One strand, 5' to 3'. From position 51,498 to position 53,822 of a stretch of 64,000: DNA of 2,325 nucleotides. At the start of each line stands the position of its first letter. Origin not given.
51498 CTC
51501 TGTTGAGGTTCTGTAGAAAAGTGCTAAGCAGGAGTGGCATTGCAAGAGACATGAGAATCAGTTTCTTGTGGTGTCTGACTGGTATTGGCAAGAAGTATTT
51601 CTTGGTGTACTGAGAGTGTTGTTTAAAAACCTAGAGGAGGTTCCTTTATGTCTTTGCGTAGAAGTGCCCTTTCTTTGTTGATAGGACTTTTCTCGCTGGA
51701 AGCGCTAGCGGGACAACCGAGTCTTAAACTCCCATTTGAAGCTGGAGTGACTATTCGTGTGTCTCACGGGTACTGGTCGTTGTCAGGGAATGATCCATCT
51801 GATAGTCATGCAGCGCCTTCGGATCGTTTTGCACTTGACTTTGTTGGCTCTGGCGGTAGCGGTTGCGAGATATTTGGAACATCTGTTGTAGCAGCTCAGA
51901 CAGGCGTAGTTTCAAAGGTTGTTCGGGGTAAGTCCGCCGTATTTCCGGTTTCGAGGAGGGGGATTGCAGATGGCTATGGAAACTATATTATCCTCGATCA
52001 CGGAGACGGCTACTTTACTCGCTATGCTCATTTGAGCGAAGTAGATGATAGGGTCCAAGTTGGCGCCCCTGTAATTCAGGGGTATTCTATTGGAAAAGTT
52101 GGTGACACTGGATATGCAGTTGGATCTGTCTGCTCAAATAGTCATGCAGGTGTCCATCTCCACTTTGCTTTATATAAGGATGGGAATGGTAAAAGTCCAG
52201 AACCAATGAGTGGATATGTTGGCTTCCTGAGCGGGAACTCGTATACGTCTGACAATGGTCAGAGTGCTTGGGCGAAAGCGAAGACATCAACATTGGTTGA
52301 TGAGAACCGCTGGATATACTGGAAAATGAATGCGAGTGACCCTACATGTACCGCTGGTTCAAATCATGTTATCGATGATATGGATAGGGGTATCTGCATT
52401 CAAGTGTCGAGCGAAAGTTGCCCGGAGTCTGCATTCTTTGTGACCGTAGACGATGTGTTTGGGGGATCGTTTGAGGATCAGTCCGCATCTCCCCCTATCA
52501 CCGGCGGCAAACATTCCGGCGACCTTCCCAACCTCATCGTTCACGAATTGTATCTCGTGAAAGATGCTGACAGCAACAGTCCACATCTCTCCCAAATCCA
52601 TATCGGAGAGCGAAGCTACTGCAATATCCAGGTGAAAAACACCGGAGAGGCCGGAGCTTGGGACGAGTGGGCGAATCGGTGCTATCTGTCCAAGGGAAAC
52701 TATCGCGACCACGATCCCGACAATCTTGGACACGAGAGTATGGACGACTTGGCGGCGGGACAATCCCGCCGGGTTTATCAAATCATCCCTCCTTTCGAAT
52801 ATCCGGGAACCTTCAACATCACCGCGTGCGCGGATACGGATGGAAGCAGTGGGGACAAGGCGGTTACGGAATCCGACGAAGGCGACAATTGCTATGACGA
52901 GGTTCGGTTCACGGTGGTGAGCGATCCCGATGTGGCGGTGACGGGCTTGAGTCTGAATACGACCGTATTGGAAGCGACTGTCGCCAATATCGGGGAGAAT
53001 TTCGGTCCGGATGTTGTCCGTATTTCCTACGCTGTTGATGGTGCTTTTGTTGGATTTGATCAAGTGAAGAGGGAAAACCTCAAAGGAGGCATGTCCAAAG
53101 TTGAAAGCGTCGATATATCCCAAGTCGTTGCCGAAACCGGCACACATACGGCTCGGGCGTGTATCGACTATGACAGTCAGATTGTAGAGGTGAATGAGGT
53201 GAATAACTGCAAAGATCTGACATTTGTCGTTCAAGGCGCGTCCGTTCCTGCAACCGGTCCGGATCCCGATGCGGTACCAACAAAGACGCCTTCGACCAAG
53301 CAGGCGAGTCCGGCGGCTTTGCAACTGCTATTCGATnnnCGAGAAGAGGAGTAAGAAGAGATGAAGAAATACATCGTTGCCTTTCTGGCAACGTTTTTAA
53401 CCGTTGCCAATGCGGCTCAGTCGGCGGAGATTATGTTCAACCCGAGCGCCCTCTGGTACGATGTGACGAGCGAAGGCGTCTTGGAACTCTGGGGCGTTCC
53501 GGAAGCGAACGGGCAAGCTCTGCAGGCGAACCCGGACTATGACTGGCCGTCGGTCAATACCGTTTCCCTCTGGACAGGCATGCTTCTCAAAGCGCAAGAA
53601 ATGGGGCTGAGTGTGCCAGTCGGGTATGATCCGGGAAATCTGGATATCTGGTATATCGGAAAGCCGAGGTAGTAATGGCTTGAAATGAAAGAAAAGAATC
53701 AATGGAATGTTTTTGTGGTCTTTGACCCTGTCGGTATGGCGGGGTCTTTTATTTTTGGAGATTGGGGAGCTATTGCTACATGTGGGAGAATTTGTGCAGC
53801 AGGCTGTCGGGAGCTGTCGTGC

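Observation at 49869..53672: Cell-wall hydrolase cluster with duplicated signal-anchor paralogs, a decayed CHAP amidase, an M23-CARDB endopeptidase and a small secreted partner: possible effector/immunity-type system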

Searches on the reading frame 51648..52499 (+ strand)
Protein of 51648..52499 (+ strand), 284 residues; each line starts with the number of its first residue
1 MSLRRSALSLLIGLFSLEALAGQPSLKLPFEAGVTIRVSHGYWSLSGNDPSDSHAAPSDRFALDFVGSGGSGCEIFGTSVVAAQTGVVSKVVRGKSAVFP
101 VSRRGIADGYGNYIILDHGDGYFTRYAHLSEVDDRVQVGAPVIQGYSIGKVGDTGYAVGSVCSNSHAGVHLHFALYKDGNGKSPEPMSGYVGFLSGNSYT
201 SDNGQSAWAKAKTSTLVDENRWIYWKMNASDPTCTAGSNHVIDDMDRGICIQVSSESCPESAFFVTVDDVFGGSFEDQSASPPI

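Call 39: find_homologous_proteins(query=window:51648-52499:+, max_evalue=1e-10)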
Query seq(284 aa) (284 aa): 13 proteins with E <= 1e-10 among 1152 candidates.
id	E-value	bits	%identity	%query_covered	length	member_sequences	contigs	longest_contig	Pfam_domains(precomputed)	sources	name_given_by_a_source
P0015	1.3e-35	141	37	87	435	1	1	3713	PF01551.30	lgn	-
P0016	2.4e-29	121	35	91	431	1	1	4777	PF01551.30,PF07705.18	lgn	-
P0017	1.6e-28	118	39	71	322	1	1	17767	PF01551.30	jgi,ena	-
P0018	2.4e-26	111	42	65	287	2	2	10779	PF01551.30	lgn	-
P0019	4.7e-26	110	40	66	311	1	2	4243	PF01551.30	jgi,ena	-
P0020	5.4e-23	100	43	63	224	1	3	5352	PF01551.30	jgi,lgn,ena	-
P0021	2.4e-22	98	41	65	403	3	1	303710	PF01551.30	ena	-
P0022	3.0e-22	97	40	69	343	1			PF01551.30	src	-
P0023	2.1e-17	81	39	63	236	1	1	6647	PF01551.30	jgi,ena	-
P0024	4.3e-17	80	36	71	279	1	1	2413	PF01551.30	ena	-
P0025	5.0e-17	80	39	66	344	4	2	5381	PF01551.30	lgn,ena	-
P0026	1.5e-16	79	39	65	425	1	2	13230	PF01551.30,PF00041.28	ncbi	-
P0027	8.2e-15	73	35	64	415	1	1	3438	PF01551.30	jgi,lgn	-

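Call 75: find_encoding_contigs(protein=P0016, flank=5000, max_places=2)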
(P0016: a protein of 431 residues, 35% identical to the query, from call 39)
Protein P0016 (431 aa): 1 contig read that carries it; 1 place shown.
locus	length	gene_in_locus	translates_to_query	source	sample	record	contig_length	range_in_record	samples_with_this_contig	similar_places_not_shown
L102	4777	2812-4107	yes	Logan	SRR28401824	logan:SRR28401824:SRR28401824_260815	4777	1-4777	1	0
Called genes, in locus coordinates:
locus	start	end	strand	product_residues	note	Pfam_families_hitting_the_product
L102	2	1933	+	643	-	?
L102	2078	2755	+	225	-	-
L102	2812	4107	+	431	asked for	PF01551:Peptidase_M23, PF07705:CARDB (faint)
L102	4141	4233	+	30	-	-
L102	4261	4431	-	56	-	-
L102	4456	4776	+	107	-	?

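Call 76: find_encoding_contigs(protein=P0015, flank=5000, max_places=2)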
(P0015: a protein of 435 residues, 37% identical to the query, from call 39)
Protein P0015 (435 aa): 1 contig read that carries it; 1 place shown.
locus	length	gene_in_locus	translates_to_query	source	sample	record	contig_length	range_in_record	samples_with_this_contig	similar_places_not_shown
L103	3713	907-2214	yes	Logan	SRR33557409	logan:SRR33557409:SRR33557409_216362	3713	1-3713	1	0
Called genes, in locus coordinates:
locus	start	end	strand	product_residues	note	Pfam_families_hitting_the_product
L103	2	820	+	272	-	?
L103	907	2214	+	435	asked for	PF01551:Peptidase_M23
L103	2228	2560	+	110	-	-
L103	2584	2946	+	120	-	-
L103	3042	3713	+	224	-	?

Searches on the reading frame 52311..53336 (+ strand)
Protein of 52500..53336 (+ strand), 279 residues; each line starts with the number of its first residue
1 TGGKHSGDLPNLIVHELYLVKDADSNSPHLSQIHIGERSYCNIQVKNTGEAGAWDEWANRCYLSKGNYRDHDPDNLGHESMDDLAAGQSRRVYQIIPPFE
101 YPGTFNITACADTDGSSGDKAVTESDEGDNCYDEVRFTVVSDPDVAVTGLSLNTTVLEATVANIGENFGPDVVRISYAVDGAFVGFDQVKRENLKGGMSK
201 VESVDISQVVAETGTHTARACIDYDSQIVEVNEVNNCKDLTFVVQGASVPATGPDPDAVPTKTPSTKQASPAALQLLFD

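Call 16: find_homologous_proteins(query=window:52500-53336:+, max_evalue=0.001)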
Query seq(279 aa) (279 aa): 2 proteins with E <= 0.001 among 614 candidates.
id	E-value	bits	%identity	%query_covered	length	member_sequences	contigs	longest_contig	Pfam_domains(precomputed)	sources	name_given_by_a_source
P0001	2.2e-78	282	72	64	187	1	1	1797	PF07705.18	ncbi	ncbi:MAG: CARDB domain-containing protein, partial [Candidatus Moraniibacteriota bacterium]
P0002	2.3e-9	55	35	30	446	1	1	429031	PF00404.25,PF07705.18,PF13620.13,PF22904.4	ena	-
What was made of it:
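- Checked: Homologues of this particular tail are very rare in the indexed protein database (2 hits, call 16).
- Tried and rejected: The tail-based search of the word-indexed protein database returned only 2 hits and missed known relatives (call 16).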

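Call 57: find_related_loci(query=A4, collection=metagenome_contigs, flank=6000)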
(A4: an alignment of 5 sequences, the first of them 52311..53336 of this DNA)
Query A4 (342 aa) in metagenome_contigs; peptide patterns used: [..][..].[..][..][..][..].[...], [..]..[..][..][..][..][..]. (x = any residue, [..] = any of these).
154 stretches matched a pattern; 4 encode a relative of the query (tblastn E <= 1e-3); 4 distinct loci.
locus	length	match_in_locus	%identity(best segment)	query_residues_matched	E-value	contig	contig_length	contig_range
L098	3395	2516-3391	50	24-308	5e-89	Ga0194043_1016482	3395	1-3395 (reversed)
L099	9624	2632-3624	43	4-315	1e-80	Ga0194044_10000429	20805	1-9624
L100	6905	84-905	48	51-315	5e-80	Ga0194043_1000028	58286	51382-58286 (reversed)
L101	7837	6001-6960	40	2-322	7e-66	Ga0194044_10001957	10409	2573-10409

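Call 58: find_related_loci(query=A4, collection=viral_contigs, flank=6000)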
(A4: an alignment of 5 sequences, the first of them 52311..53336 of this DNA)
Query A4 (342 aa) in viral_contigs; peptide patterns used: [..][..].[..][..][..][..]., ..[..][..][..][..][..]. (x = any residue, [..] = any of these).
49 stretches matched a pattern, but none encodes a relative of the query by tblastn (E <= 1e-3).
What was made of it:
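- On Phage lysis cassette: No relative in the viral contig collection (call 58).
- The viral contig collection holds no relative of the tail (call 58).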

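Call 62: search_protein_families(library=pfam, proteins=[L098:267-953:+, L098:1054-1761:+, L098:1862-3394:+, L101:2571-3434:+, L101:3481-4194:+, L101:4600-5340:+, L101:5470-7836:+], max_evalue=0.01)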
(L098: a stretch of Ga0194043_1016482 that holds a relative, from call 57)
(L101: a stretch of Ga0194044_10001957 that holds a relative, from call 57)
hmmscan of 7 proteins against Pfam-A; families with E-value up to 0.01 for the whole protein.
L098:267-953:+ (229 aa): 2 families
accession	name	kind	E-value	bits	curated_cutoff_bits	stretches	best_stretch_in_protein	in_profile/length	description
PF10544.15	T5orf172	-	5.9e-18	65.7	20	1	33-118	2-98/101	T5orf172 domain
PF13455.12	MUG113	-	6.1e-13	49.6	22.3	1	46-118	1-71/73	Meiotically up-regulated gene 113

L098:1054-1761:+ (236 aa): 0 families

L098:1862-3394:+ (511 aa): 2 families
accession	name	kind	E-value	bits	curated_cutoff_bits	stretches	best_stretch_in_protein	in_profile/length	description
PF01551.29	Peptidase_M23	-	2.1e-20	73.1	28.7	1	65-159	13-96/96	Peptidase family M23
PF07705.17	CARDB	-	3.7e-14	53.2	22.7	2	399-503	2-99/101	CARDB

L101:2571-3434:+ (288 aa): 0 families

L101:3481-4194:+ (238 aa): 1 family
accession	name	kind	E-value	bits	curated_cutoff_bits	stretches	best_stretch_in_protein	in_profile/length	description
PF11832.13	DUF3352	-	0.0018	17.4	26.8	1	10-67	5-60/536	Protein of unknown function (DUF3352)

L101:4600-5340:+ (247 aa): 0 families

L101:5470-7836:+ (789 aa): 2 families
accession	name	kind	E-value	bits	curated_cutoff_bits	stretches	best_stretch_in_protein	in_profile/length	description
PF07705.17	CARDB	-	7.2e-17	61.9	22.7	2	375-477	4-100/101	CARDB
PF05257.22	CHAP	-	5.9e-11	43.1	26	1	42-115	7-80/81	CHAP domain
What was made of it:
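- In L098 a T5orf172 gene lies upstream of the module (call 62).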

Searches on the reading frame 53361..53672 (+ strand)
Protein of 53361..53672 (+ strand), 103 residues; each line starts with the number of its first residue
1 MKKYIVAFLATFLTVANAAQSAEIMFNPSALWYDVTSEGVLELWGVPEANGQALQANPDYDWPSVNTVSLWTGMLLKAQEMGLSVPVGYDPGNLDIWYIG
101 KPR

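Call 3: search_protein_families(library=pfam, proteins=[window:53361-53672:+], max_evalue=1)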
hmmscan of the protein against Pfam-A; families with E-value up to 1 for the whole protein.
window:53361-53672:+ (103 aa): 0 families

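Call 4: search_protein_families(library=ncbifam, proteins=[window:53361-53672:+], max_evalue=1)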
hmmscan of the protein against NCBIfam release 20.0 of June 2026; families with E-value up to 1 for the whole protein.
window:53361-53672:+ (103 aa): 0 families

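Call 17: search_protein_families(library=phrogs, proteins=[window:53361-53672:+], max_evalue=0.01)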
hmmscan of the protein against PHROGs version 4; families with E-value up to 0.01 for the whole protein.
window:53361-53672:+ (103 aa): 0 families

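Call 64: search_solved_structures(query=window:53361-53669:+, max_evalue=1)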
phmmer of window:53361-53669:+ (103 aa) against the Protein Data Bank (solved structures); distinct sequences matched with E-value up to 1: 0.
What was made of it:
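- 53361..53672 (+): P103: small Sec-secreted protein linked to the tail, with its own AGGAG ribosome-binding site. No family or PDB match (calls 3, 4, 17, 64).
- Tried and rejected: P103 against PDB sequences: no match (call 64).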

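Call 65: search_protein_families(library=padloc, proteins=[window:53361-53672:+], max_evalue=0.01)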
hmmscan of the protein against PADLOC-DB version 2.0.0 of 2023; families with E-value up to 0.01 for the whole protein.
window:53361-53672:+ (103 aa): 0 families
